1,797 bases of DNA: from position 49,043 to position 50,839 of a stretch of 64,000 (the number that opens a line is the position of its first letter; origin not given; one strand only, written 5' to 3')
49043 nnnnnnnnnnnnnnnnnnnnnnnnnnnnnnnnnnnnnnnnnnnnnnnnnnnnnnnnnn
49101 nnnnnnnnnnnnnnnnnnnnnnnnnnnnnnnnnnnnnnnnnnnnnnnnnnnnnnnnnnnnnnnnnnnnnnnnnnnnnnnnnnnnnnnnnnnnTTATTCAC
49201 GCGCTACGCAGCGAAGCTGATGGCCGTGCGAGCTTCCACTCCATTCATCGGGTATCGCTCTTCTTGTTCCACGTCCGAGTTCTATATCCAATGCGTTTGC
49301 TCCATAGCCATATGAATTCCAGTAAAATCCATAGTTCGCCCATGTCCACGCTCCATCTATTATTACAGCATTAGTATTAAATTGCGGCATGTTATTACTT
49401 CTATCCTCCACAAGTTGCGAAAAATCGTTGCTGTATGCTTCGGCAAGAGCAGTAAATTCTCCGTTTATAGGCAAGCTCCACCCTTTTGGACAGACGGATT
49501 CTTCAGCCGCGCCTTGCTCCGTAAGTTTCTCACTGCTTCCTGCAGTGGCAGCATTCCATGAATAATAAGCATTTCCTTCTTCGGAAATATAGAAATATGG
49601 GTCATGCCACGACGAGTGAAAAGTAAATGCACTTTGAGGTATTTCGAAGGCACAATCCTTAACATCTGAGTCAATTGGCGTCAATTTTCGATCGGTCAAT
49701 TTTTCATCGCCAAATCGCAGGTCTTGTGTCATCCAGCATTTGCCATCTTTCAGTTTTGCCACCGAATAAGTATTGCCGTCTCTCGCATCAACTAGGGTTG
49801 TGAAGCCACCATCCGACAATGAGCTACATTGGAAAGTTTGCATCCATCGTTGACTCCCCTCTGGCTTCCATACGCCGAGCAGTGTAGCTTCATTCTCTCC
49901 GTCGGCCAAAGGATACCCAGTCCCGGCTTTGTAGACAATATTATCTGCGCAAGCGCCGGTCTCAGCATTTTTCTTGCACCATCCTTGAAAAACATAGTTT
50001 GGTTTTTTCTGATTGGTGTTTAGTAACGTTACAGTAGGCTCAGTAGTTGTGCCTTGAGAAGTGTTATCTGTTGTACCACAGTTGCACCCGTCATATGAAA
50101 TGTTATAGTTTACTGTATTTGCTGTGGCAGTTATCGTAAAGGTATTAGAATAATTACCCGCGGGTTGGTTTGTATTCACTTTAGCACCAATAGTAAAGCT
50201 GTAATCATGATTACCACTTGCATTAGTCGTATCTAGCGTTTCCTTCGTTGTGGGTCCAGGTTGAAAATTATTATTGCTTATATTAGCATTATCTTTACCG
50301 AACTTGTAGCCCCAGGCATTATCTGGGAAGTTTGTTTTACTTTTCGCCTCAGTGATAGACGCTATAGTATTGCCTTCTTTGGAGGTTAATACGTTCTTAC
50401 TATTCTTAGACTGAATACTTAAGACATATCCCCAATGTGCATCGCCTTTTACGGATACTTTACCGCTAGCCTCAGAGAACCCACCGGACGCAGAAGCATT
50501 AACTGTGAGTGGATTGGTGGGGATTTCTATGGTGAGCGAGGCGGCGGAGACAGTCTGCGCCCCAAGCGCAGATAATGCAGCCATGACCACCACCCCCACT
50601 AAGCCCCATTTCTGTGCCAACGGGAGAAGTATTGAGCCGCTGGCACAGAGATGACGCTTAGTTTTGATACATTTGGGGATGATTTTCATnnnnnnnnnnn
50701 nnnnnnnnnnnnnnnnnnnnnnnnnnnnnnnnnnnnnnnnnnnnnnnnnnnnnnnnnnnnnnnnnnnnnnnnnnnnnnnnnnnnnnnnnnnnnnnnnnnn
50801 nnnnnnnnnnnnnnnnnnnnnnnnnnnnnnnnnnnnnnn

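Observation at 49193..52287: Two surface-protein genes with Saccharibacteria (CPR)-like architecture as cargo of a Firmicutes element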

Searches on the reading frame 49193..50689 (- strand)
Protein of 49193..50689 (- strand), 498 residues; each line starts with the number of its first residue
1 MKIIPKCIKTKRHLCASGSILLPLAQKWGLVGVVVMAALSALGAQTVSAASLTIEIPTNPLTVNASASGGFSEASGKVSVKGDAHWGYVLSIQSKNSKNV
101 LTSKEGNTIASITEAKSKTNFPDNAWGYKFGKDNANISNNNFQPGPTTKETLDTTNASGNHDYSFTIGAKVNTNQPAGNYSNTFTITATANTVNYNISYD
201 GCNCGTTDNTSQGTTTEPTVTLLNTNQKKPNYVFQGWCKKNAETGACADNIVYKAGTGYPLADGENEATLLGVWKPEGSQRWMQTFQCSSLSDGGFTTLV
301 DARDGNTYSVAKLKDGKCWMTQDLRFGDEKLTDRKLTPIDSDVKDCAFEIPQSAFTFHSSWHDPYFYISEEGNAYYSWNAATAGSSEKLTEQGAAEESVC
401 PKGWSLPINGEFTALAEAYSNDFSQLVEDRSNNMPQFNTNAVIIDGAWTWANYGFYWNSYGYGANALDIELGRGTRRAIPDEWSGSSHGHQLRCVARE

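Call 3: search_protein_families(library=pfam, proteins=[window:49193-50689:-], max_evalue=0.01)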
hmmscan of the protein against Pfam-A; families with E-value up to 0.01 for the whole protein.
window:49193-50689:- (498 aa): 3 families
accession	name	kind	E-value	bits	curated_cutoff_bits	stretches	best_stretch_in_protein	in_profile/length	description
PF09479.16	Flg_new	-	1.3e-05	25.7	27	1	195-251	1-52/65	Listeria-Bacteroides repeat domain (List_Bact_rpt)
PF14352.11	DUF4402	-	6.4e-05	24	25.2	1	134-188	74-127/129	Domain of unknown function (DUF4402)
PF09603.15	Fib_succ_major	-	0.00017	22.3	33.9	1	317-440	6-101/187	Fibrobacter succinogenes major domain (Fib_succ_major)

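Call 4: search_protein_families(library=ncbifam, proteins=[window:49193-50689:-], max_evalue=0.01)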
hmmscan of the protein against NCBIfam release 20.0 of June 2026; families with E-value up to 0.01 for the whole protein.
window:49193-50689:- (498 aa): 2 families
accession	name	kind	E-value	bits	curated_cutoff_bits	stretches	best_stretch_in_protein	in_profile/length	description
TIGR02145.1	Fib_succ_major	domain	5.8e-12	46.6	41.65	1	298-427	1-89/176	FISUMP domain-containing protein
NF058581.1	CPR_Pam_pilin_C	domain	0.0037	17.4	55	0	127-191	90-147/148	Pam pilus system pilin subunit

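Call 5: find_homologous_proteins(query=window:49193-50689:-)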
Query window:49193-50689:- (498 aa): 91 proteins with E <= 0.001 among 8000 candidates.
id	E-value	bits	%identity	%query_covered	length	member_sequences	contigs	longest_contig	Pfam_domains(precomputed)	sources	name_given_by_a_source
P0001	0.0e+0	1154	100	100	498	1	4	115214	-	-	-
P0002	2.1e-166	573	53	100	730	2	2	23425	PF09603.16,PF07603.18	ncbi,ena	-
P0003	9.8e-138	478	51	100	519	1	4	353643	PF09603.16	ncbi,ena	-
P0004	2.8e-137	477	52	100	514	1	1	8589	PF09603.16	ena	-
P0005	2.0e-131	458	51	100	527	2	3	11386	PF09479.17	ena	-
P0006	1.5e-130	455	49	100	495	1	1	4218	PF09479.17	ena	-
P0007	1.1e-115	406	47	100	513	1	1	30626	PF09603.16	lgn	-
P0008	8.3e-114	399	41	69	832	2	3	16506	PF09479.17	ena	-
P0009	3.7e-95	338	35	99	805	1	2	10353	PF09603.16,PF09479.17,PF07603.18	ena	-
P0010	7.9e-92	327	41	100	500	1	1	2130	PF09603.16,PF09479.17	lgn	-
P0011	1.8e-84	303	39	100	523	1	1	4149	PF09603.16,PF09479.17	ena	-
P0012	2.2e-81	292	39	100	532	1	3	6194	PF09603.16,PF09479.17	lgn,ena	-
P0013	4.7e-76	275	37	100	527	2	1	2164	PF09603.16,PF09479.17,PF26707.1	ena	-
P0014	1.6e-73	266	39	84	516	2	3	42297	PF09603.16,PF09479.17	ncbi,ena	-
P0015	2.0e-72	263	32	72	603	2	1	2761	PF09603.16,PF09479.17,PF26707.1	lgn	-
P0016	5.9e-70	255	36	98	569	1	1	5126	PF09603.16,PF09479.17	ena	-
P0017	3.4e-66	242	41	77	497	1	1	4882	PF09603.16,PF09479.17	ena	-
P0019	2.0e-64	236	41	49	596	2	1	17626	PF09603.16,PF09479.17,PF07603.18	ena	-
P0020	3.4e-63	232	34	98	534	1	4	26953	PF09603.16,PF09479.17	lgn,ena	-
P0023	2.0e-60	223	33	43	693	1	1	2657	PF09603.16,PF26707.1,PF07603.18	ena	-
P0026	4.5e-49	186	40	40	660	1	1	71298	PF09603.16,PF07603.18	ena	-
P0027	6.1e-47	179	34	71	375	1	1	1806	PF09603.16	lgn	-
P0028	7.8e-47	178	37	42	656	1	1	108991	PF09603.16,PF26707.1,PF07603.18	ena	-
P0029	1.1e-42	165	38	28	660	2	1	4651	PF09603.16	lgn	-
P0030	1.4e-37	148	29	43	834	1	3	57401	PF09603.16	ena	-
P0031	3.3e-36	143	31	48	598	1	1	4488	PF09603.16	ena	-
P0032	8.6e-36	142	32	63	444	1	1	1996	PF09603.16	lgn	-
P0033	9.1e-35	139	41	32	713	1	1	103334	PF09603.16,PF26707.1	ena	-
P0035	1.1e-26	112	31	43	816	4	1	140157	PF09603.16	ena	-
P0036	1.1e-25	109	32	43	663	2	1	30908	PF09603.16,PF26707.1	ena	-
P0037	3.0e-25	107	32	32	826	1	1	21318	PF09603.16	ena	-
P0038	2.5e-24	104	35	31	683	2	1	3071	PF09603.16,PF09479.17,PF18998.7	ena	-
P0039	1.4e-23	102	34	43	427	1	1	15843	PF09603.16,PF26707.1,PF07603.18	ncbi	-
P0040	1.0e-22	99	32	25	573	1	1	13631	-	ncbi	-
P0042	2.8e-19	88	33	41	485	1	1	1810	PF09603.16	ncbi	-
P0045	2.4e-17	81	29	41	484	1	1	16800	PF09603.16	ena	-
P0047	3.1e-16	78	32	40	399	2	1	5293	PF09603.16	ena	-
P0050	2.4e-15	75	27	72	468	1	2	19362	PF09603.16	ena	-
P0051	3.2e-14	71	29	45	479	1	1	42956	PF09603.16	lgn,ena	-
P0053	1.8e-13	68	31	40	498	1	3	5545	PF09603.16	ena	-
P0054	4.1e-13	67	32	25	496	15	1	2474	PF09603.16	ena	-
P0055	7.2e-13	66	27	72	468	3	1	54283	PF09603.16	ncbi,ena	-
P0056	8.8e-13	66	31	40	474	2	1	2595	PF09603.16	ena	-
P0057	1.2e-12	66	31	38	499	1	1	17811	PF09603.16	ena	-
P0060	9.3e-12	63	26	40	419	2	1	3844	PF09603.16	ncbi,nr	ncbi:hypothetical protein IJ096_00295 [Candidatus Saccharibacteria bacterium]|nr:hypothetical protei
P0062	2.6e-11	61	31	34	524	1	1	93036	PF09603.16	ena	-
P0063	2.7e-11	61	26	74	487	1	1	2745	PF09603.16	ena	-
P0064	3.6e-11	61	37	26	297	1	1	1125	PF09603.16,PF26707.1,PF01381.29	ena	-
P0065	8.3e-11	60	37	40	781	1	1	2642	PF09603.16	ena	-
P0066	8.7e-11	60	26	72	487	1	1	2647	PF09603.16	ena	-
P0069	1.3e-10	59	32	33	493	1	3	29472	PF09603.16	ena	-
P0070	2.9e-10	58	30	40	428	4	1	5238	PF09603.16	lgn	-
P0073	3.9e-9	54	54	11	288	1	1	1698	PF09603.16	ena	-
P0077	9.3e-9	53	26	73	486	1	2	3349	PF09603.16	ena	-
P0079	1.7e-8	52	31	23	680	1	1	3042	PF09603.16,PF18998.7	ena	-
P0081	4.8e-8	51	21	94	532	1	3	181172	-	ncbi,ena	-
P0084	4.2e-7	47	61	6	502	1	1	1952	PF09603.16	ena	-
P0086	1.3e-6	46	31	40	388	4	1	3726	PF09603.16,PF07963.18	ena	-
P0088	4.8e-5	41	26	40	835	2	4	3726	PF09603.16,PF01833.31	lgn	-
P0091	2.7e-4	38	31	40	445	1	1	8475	PF09603.16,PF07963.18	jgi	-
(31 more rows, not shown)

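Call 7: find_encoding_contigs(protein=P0003, flank=10000, max_places=4)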
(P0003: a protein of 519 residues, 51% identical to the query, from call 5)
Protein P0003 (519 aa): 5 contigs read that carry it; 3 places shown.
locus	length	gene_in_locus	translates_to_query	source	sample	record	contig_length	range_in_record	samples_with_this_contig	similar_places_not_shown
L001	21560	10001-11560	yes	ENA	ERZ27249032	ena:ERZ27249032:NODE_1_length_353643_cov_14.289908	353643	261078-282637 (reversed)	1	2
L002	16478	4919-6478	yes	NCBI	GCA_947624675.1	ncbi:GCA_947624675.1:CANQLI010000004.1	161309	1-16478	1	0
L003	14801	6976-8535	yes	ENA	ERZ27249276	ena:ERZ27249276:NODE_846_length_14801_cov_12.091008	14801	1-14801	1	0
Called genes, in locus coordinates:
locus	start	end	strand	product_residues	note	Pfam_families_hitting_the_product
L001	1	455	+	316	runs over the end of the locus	PF18941:DUF5688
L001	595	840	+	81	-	-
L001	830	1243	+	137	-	-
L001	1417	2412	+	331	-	-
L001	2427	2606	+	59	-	PF16468:DUF5049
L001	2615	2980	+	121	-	-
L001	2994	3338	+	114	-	PF24726:DUF7678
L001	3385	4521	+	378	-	-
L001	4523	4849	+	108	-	-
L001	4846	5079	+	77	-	PF14192:DUF4314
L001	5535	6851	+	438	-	PF00239:Resolvase, PF07508:Recombinase, PF13408:Zn_ribbon_recom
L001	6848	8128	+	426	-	PF00239:Resolvase, PF07508:Recombinase, PF13408:Zn_ribbon_recom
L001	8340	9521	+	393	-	-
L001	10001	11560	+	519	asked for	PF09603:Fib_succ_major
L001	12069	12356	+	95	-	PF18862:ApeA_NTD1 (weak)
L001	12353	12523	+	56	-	-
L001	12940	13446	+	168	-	PF18739:HEPN_Apea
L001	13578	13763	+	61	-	-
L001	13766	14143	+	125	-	PF14198:TnpV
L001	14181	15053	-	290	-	PF07505:DUF5131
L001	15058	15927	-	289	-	-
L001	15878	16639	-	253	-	PF01661:Macro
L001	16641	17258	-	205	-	PF01243:PNPOx_N, PF25160:LdpA_Fe-S-bd (faint), PF00037:Fer4 (weak), PF13237:Fer4_10 (weak), PF14697:Fer4_21, PF12838:Fer4_7, PF13187:Fer4_9 (weak), PF00037:Fer4 (weak), +3 more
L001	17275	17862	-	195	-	PF14512:TM1586_NiRdase (faint), PF00881:Nitroreductase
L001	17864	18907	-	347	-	PF04055:Radical_SAM, PF13186:SPASM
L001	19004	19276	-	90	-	-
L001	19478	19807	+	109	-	PF01638:HxlR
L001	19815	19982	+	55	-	-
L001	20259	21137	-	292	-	PF13276:HTH_21, PF00665:rve, PF13683:rve_3, PF13333:rve_2 (weak)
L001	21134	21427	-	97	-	-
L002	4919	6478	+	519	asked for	PF09603:Fib_succ_major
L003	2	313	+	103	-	?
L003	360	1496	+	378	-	-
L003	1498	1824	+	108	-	-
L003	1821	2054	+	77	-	PF14192:DUF4314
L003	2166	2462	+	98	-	-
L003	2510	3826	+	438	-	PF00239:Resolvase, PF07508:Recombinase, PF13408:Zn_ribbon_recom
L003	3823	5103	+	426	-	PF00239:Resolvase, PF07508:Recombinase, PF13408:Zn_ribbon_recom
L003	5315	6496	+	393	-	-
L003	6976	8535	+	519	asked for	PF09603:Fib_succ_major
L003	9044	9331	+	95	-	PF18862:ApeA_NTD1 (weak)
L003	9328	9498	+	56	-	-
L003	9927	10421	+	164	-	PF18739:HEPN_Apea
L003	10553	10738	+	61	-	-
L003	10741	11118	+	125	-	PF14198:TnpV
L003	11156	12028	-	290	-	PF07505:DUF5131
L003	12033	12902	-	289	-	-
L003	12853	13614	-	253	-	PF01661:Macro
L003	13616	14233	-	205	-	PF01243:PNPOx_N, PF25160:LdpA_Fe-S-bd (faint), PF00037:Fer4 (weak), PF13237:Fer4_10 (weak), PF14697:Fer4_21, PF12838:Fer4_7, PF13187:Fer4_9 (weak), PF00037:Fer4 (weak), +3 more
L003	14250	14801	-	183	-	?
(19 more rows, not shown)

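Call 8: list_cluster_members(proteins=[P0002, P0003, P0093, P0014, P0097, P0039, P0040, P0110, P0055, P0081])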
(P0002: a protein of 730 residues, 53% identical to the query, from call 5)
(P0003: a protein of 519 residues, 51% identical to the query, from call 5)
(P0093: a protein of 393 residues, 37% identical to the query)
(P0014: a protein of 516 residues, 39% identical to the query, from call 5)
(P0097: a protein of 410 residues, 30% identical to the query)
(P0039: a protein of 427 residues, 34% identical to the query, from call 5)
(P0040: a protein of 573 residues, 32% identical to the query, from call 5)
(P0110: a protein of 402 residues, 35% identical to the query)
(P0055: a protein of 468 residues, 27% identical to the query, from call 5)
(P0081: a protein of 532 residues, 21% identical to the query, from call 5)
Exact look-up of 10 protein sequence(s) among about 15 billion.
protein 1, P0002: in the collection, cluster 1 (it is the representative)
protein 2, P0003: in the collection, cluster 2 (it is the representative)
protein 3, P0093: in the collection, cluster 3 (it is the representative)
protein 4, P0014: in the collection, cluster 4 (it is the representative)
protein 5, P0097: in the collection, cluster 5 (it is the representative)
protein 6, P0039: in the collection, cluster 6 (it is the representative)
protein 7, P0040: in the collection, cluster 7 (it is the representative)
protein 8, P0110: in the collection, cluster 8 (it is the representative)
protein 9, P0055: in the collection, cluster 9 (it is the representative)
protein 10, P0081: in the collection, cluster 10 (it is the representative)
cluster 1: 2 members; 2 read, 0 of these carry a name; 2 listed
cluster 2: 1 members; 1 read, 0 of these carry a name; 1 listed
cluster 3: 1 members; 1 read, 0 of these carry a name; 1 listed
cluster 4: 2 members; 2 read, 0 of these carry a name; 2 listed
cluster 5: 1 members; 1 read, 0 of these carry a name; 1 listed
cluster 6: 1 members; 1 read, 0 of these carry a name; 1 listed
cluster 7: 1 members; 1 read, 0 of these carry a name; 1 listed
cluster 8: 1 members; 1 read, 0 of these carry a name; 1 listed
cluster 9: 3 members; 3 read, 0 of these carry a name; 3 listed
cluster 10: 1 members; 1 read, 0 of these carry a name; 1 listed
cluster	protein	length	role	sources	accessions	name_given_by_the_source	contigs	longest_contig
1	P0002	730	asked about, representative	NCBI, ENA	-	-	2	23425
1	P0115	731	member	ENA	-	-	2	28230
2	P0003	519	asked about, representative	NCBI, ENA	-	-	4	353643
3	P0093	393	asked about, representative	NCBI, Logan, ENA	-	-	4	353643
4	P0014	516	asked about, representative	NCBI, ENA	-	-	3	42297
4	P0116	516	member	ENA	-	-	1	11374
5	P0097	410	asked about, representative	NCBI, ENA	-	-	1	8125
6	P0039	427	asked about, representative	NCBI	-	-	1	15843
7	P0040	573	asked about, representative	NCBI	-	-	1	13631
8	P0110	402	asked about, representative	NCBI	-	-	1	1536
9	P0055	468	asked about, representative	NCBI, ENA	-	-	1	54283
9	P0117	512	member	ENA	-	-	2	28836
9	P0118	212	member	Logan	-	-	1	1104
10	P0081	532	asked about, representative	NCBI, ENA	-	-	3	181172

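Call 17: find_related_loci(query=A1, collection=genome_contigs, flank=8000)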
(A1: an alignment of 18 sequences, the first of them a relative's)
Query A1 (498 aa) in genome_contigs; peptide patterns used: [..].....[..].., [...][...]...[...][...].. (x = any residue, [..] = any of these).
600 stretches matched a pattern (row limit reached: there are more); 468 encode a relative of the query (tblastn E <= 1e-3); the best 80 are kept; 80 distinct loci.
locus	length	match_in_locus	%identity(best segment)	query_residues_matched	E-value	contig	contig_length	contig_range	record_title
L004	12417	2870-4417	36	1-498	3e-77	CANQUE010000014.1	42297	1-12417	MAG: uncultured Oscillospiraceae bacterium isolate Lapin-008__bin67 genome assembly, contig: Lapin-008__NODE_1102_length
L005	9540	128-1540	37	1-437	1e-67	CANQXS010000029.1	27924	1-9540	MAG: uncultured Clostridia bacterium isolate Lapin-032__bin131 genome assembly, contig: Lapin-032__NODE_2719_length_2792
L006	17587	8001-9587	31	28-431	1e-38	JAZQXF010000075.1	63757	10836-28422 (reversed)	MAG: Candidatus Nanosyncoccus sp. isolate T1900045162_TC20190156.MAGScoT_cleanbin_000032 SGB_5090_k141_1723571, whole ge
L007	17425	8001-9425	29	49-497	2e-35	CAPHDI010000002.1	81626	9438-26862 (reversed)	MAG TPA_asm: uncultured Candidatus Saccharibacteria bacterium isolate MGBC103309 genome assembly, contig: MGBC103309.2,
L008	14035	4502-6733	30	51-419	2e-35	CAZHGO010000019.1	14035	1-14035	MAG TPA_asm: uncultured Candidatus Saccharibacteria bacterium isolate SRP278969_co1_239 genome assembly, contig: NODE_59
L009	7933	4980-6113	31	51-416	1e-34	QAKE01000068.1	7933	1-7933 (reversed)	MAG: Bacillota bacterium isolate CIM:MAG 1059 contig_283164, whole genome shotgun sequence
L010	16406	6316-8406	29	48-443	2e-33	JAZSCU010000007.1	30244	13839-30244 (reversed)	MAG: Candidatus Nanosyncoccus sp. isolate T1900044602_TS20190068.MAGScoT_cleanbin_000062 SGB_709_k141_1747698, whole gen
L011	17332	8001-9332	31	66-426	2e-32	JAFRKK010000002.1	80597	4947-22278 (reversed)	Candidatus Saccharibacteria bacterium isolate RGIG2550 Goat_Jejunum-6__c12184, whole genome shotgun sequence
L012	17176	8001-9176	31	35-420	8e-32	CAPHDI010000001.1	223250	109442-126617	MAG TPA_asm: uncultured Candidatus Saccharibacteria bacterium isolate MGBC103309 genome assembly, contig: MGBC103309.1,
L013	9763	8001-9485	27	9-419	3e-31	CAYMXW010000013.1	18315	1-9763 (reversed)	MAG TPA_asm: uncultured Candidatus Saccharibacteria bacterium isolate SRP278969_co1_661 genome assembly, contig: NODE_37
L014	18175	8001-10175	28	30-416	8e-29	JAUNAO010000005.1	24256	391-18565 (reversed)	MAG: Candidatus Saccharibacteria bacterium isolate S19M_St_7 NODE_484_length_24256_cov_7.299450, whole genome shotgun se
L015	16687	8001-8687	35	283-496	1e-28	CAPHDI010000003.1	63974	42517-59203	MAG TPA_asm: uncultured Candidatus Saccharibacteria bacterium isolate MGBC103309 genome assembly, contig: MGBC103309.3,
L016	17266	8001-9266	29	30-419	9e-29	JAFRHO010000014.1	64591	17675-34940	Candidatus Saccharibacteria bacterium isolate RGIG2476 Goat_Jejunum-2__c270500, whole genome shotgun sequence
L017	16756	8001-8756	35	283-497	9e-28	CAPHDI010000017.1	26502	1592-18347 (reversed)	MAG TPA_asm: uncultured Candidatus Saccharibacteria bacterium isolate MGBC103309 genome assembly, contig: MGBC103309.17,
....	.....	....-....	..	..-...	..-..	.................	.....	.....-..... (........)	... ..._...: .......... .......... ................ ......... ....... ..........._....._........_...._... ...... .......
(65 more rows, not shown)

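Call 29: find_encoding_contigs(protein=P0017, flank=7000, max_places=2)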
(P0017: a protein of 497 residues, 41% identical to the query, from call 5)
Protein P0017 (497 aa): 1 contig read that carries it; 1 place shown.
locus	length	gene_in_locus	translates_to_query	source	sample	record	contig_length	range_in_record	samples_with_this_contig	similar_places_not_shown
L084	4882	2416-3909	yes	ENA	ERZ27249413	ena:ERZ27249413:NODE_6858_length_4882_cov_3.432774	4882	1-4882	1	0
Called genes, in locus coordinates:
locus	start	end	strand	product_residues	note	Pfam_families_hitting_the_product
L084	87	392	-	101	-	-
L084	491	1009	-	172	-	-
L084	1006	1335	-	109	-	-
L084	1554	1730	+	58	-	-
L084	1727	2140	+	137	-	-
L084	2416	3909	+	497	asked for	PF09603:Fib_succ_major (faint), PF09479:Flg_new (weak)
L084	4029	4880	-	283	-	?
